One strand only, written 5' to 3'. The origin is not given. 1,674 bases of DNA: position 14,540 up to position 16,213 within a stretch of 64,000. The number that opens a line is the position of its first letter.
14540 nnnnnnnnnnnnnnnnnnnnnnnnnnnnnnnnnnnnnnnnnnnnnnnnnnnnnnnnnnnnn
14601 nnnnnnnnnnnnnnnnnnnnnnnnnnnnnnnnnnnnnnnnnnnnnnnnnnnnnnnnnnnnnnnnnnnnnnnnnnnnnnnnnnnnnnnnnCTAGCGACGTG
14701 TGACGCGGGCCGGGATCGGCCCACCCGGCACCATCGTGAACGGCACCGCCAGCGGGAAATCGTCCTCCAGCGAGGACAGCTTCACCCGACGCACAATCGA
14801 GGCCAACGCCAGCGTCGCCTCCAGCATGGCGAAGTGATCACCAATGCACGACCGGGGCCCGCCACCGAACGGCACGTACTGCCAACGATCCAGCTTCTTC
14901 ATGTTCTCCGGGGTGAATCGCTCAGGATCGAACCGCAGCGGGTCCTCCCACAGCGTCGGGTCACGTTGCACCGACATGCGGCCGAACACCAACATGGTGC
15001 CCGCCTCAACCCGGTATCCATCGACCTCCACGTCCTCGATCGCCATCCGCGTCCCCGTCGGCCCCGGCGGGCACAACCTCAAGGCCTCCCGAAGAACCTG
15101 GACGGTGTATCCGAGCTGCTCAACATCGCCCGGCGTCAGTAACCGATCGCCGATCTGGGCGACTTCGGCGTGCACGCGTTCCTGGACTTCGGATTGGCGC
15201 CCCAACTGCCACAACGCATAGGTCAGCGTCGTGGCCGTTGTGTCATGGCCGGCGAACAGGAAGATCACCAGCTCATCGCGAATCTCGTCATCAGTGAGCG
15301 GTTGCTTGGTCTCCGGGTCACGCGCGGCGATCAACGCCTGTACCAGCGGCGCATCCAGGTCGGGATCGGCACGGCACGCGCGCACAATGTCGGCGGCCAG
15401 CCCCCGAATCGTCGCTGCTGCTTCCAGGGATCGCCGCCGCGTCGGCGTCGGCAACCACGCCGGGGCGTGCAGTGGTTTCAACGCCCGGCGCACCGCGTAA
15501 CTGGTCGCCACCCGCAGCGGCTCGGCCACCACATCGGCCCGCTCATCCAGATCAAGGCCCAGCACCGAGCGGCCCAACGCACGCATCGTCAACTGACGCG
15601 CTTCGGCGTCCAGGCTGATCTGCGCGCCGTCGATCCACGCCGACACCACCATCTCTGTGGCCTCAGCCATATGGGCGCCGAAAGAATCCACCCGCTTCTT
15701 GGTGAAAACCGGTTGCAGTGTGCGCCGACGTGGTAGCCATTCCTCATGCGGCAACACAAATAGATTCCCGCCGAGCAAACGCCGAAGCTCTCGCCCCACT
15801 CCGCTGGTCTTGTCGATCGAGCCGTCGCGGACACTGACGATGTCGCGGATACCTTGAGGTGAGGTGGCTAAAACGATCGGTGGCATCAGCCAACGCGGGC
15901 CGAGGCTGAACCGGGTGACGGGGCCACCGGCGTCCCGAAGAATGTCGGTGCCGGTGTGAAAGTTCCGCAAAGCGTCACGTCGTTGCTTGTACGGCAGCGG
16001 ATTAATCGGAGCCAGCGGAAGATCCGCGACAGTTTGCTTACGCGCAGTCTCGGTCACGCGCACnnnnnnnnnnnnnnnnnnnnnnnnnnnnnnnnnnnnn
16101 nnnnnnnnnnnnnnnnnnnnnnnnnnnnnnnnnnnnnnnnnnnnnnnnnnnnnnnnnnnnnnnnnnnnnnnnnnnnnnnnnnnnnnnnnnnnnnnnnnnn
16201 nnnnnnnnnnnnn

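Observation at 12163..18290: TetR / P450 / ThiF-E1-like-nitroreductase fusion / SAM-methyltransferase / dienelactone-hydrolase islet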

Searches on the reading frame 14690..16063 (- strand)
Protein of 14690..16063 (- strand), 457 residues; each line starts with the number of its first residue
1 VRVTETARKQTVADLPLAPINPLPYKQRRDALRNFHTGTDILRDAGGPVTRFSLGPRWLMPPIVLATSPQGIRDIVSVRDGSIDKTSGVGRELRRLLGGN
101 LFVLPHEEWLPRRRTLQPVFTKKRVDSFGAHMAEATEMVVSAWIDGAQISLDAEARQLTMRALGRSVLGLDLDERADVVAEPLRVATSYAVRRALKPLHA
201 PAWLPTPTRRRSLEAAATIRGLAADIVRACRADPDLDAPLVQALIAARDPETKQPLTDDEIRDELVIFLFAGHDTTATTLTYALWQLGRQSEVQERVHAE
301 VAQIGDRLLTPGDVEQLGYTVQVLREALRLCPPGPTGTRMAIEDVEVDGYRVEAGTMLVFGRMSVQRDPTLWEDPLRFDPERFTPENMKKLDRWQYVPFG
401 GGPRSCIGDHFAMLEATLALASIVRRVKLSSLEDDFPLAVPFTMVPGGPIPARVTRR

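Call 7: search_protein_families(library=pfam, proteins=[window:14690-16063:-], max_evalue=0.01)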
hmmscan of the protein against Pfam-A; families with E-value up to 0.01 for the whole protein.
window:14690-16063:- (457 aa): 1 family
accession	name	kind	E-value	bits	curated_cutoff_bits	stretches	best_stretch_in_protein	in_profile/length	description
PF00067.27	p450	-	3e-65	221.2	22.8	1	39-434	26-439/462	Cytochrome P450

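Call 8: search_protein_families(library=ncbifam, proteins=[window:14690-16063:-], max_evalue=0.01)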
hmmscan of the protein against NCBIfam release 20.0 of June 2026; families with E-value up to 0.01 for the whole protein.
window:14690-16063:- (457 aa): 10 families
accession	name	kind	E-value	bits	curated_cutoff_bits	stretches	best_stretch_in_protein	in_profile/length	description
NF051859.1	AlbFlvMonOxTrpSyn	equivalog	1.1e-62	212.1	700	1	42-434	48-434/457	bifunctional albaflavenone monooxygenase/terpene synthase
NF045812.1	PentlenOxigase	equivalog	3.2e-53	181.2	800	1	66-434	49-416/444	pentalenene oxygenase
NF050147.1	aminopyruv_ApyO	equivalog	9.5e-39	133.3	525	1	93-429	73-395/444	RiPP biosynthesis cytochrome P450 ApyO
TIGR04538.1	P450_cycloAA_1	subfamily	3.4e-15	55.8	500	1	111-436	79-375/395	cytochrome P450, cyclodipeptide synthase-associated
TIGR04515.1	P450_rel_GT_act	subfamily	9.2e-10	38.4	343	1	104-384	95-324/386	P450-derived glycosyltransferase activator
NF041802.1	P450_SolI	exception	1.6e-09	36.8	850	1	245-428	238-396/424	solanimycin biosynthesis cytochrome P450 SolI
NF041177.1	Cyp119_Thmprot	equivalog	5.7e-09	35.2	680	1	319-433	241-346/368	cytochrome P450 Cyp119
NF053744.1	FAProxCypCBc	equivalog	7.1e-09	34.7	600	1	322-404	278-357/416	CYP152 family fatty-acid peroxygenase CypC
NF045816.1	PentlenlactSyn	equivalog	5.7e-06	25.3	700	1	210-428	175-367/396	pentalenolactone synthase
TIGR04458.1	CYP450_TxtE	equivalog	1.5e-05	23.8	500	1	338-426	294-374/403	4-nitrotryptophan synthase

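Call 21: search_solved_structures(query=window:14690-16063:-, max_evalue=1e-20)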
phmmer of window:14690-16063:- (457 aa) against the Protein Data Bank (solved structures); distinct sequences matched with E-value up to 1e-20: 167 (the best 60 are shown).
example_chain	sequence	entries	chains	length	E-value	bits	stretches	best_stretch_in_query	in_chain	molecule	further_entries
7wzl_A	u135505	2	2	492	1.6e-74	254.4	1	41-455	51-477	Putative cytochrome P450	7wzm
3dbg_A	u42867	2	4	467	8.8e-47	163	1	48-432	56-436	Putative cytochrome P450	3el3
6j94_A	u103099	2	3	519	1.5e-40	142.4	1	50-430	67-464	Protein LUTEIN DEFICIENT 5, chloroplastic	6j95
6l8i_A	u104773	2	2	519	4.7e-39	137.5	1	50-430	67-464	Protein LUTEIN DEFICIENT 5, chloroplastic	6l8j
2ve3_A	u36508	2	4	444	2.8e-37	131.6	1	95-426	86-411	PUTATIVE CYTOCHROME P450 120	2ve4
9isu_A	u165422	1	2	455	8.7e-37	130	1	80-429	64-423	Bifunctional cytochrome P450/NADPH--P450 reductase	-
2q9f_A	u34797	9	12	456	3.2e-36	128.1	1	62-450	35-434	Cytochrome P450 46A1 | Cholesterol 24-hydroxylase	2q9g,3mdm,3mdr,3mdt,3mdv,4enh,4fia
7lrl_A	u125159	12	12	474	3.5e-36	128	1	62-450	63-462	Cholesterol 24-hydroxylase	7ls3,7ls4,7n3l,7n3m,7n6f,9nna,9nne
3npl_A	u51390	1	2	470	7.4e-36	127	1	91-429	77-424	Bifunctional P-450/NADPH-P450 reductase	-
9ist_A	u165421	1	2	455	7.5e-36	126.9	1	82-429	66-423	Bifunctional cytochrome P450/NADPH--P450 reductase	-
9iss_A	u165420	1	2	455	7.5e-36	126.9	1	82-429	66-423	Bifunctional cytochrome P450/NADPH--P450 reductase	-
6ly4_A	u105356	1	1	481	1.6e-35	125.8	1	91-429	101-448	Bifunctional cytochrome P450/NADPH--P450 reductase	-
5e78_A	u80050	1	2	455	2.6e-35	125.1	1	105-429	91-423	Bifunctional P-450/NADPH-P450 reductase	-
5e7y_A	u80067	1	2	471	2.9e-35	125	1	105-429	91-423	Bifunctional P-450/NADPH-P450 reductase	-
4kew_A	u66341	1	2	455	3e-35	125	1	91-429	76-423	Bifunctional P-450/NADPH-P450 reductase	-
4kf0_A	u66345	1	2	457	3e-35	124.9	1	91-429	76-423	Bifunctional P-450/NADPH-P450 reductase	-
2uwh_A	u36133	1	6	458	3e-35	124.9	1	91-429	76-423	BIFUNCTIONAL P-450: NADPH-P450 REDUCTASE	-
1bu7_A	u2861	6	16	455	3.7e-35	124.6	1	92-429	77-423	PROTEIN (CYTOCHROME P450) | CYTOCHROME P450 BM-3 | CYTOCHROME P450 102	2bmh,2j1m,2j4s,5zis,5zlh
23ub_A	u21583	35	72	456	3.8e-35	124.6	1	92-429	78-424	Bifunctional cytochrome P450/NADPH--P450 reductase | Bifunctional P-450/NADPH-P450 reductase | Bifunctional cytochrome P450/NADPH-P450 reductase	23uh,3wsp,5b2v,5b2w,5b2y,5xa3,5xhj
9wma_A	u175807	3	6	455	3.8e-35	124.6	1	93-429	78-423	Bifunctional cytochrome P450/NADPH--P450 reductase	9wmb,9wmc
1bvy_A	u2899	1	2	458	3.8e-35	124.6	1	92-429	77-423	PROTEIN (CYTOCHROME P450 BM-3)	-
4zfa_A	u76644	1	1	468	4.1e-35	124.5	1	92-429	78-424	Bifunctional P-450/NADPH-P450 reductase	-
3ben_A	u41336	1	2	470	4.1e-35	124.5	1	92-429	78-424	Cytochrome P450 102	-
2ij2_A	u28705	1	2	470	4.1e-35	124.5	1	92-429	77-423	Cytochrome P450 BM3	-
1fag_A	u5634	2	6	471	4.2e-35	124.5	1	92-429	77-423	CYTOCHROME P450 BM-3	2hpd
7f3w_A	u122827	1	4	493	4.2e-35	124.5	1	92-438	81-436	cytochrome P450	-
1zo4_A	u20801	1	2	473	4.2e-35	124.5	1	92-429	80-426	Bifunctional P-450:NADPH-P450 reductase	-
1jpz_A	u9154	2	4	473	4.2e-35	124.5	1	92-429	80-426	BIFUNCTIONAL P-450:NADPH-P450 REDUCTASE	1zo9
6k24_A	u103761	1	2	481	4.5e-35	124.4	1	92-429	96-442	Bifunctional cytochrome P450/NADPH--P450 reductase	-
4kpa_A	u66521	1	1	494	4.8e-35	124.3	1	92-429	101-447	Cytochrome P450 BM-3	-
4kpb_A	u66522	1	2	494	4.8e-35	124.3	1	92-429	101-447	Cytochrome P450 BM-3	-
6jmw_A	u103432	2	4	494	4.9e-35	124.3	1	92-429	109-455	Bifunctional cytochrome P450/NADPH--P450 reductase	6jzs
2nnb_A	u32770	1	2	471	5.7e-35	124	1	92-429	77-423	Bifunctional P-450:NADPH-P450 reductase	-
3m4v_A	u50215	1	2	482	6.1e-35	123.9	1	92-429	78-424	Bifunctional P-450/NADPH-P450 reductase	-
4dua_A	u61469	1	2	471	6.3e-35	123.9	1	92-429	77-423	cytochrome P450 BM3 variant 9D7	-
4dub_A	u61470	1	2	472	6.3e-35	123.9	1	92-429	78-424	cytochrome P450 BM3 variant 9D7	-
7y9l_A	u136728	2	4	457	7.9e-35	123.6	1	91-429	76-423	Bifunctional cytochrome P450/NADPH--P450 reductase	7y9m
1p0x_A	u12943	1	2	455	9.8e-35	123.3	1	92-429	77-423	Bifunctional P-450:NADPH-P450 reductase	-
5b2u_A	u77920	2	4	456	9.8e-35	123.3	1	92-429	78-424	Bifunctional cytochrome P450/NADPH--P450 reductase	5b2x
8qze_A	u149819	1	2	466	1.1e-34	123.2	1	104-429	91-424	Bifunctional cytochrome P450/NADPH--P450 reductase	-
5jq2_A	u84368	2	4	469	1.1e-34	123.1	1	92-429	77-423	P450 BM3 L407C heme domain mutant | Bifunctional cytochrome P450/NADPH--P450 reductase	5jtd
1zoa_A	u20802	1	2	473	1.1e-34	123.1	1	92-429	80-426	Bifunctional P-450:NADPH-P450 reductase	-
8q2f_A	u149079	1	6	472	1.1e-34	123.1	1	91-428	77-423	Bifunctional cytochrome P450/NADPH--P450 reductase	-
7wde_A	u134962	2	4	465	1.1e-34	123.1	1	97-429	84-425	Bifunctional cytochrome P450/NADPH--P450 reductase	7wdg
4key_A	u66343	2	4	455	1.3e-34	122.9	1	96-429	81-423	Bifunctional P-450/NADPH-P450 reductase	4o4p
6hn8_A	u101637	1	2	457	1.3e-34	122.9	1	96-429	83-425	Bifunctional cytochrome P450/NADPH--P450 reductase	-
4kf2_A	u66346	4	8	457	1.3e-34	122.9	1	96-429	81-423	Bifunctional P-450/NADPH-P450 reductase | Bifunctional cytochrome P450/NADPH--P450 reductase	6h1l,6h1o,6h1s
6h1t_A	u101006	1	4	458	1.3e-34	122.9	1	96-429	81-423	Bifunctional cytochrome P450/NADPH--P450 reductase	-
7wy3_A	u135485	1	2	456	1.3e-34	122.8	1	104-429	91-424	Bifunctional cytochrome P450/NADPH--P450 reductase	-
9l7u_A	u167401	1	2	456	1.4e-34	122.7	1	104-429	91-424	Bifunctional cytochrome P450/NADPH--P450 reductase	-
3ekb_A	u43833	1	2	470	1.5e-34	122.7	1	92-429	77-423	Cytochrome P450(BM-3)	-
3kx3_A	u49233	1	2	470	1.6e-34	122.6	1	104-429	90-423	Bifunctional P-450/NADPH-P450 reductase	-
4hgh_A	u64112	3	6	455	1.8e-34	122.4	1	105-429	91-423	Bifunctional P-450/NADPH-P450 reductase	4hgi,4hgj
2x7y_A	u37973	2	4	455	1.8e-34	122.4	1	105-429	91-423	BIFUNCTIONAL P-450/NADPH-P450 REDUCTASE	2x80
7wy2_A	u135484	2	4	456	1.8e-34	122.4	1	105-429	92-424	Bifunctional cytochrome P450/NADPH--P450 reductase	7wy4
1yqp_A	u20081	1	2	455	1.9e-34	122.3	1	92-429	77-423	Bifunctional P-450:NADPH-P450 reductase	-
1yqo_A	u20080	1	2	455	1.9e-34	122.3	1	92-429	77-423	Bifunctional P-450:NADPH-P450 reductase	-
1p0w_A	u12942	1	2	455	1.9e-34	122.3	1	92-429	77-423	Bifunctional P-450:NADPH-P450 reductase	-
7egn_A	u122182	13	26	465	1.9e-34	122.3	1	105-429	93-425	Bifunctional cytochrome P450/NADPH--P450 reductase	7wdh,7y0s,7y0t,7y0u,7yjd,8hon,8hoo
7f3h_A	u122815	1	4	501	1.9e-34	122.3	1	92-438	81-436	Bifunctional cytochrome P450/NADPH--P450 reductase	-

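Call 56: search_solved_structures(query=window:14690-16063:-, max_evalue=1e-45, show_alignments=1)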
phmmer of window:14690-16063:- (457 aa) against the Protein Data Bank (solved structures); distinct sequences matched with E-value up to 1e-45: 2.
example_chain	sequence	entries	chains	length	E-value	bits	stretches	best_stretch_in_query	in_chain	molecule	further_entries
7wzl_A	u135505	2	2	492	1.6e-74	254.4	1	41-455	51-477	Putative cytochrome P450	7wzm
3dbg_A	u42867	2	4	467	8.8e-47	163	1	48-432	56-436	Putative cytochrome P450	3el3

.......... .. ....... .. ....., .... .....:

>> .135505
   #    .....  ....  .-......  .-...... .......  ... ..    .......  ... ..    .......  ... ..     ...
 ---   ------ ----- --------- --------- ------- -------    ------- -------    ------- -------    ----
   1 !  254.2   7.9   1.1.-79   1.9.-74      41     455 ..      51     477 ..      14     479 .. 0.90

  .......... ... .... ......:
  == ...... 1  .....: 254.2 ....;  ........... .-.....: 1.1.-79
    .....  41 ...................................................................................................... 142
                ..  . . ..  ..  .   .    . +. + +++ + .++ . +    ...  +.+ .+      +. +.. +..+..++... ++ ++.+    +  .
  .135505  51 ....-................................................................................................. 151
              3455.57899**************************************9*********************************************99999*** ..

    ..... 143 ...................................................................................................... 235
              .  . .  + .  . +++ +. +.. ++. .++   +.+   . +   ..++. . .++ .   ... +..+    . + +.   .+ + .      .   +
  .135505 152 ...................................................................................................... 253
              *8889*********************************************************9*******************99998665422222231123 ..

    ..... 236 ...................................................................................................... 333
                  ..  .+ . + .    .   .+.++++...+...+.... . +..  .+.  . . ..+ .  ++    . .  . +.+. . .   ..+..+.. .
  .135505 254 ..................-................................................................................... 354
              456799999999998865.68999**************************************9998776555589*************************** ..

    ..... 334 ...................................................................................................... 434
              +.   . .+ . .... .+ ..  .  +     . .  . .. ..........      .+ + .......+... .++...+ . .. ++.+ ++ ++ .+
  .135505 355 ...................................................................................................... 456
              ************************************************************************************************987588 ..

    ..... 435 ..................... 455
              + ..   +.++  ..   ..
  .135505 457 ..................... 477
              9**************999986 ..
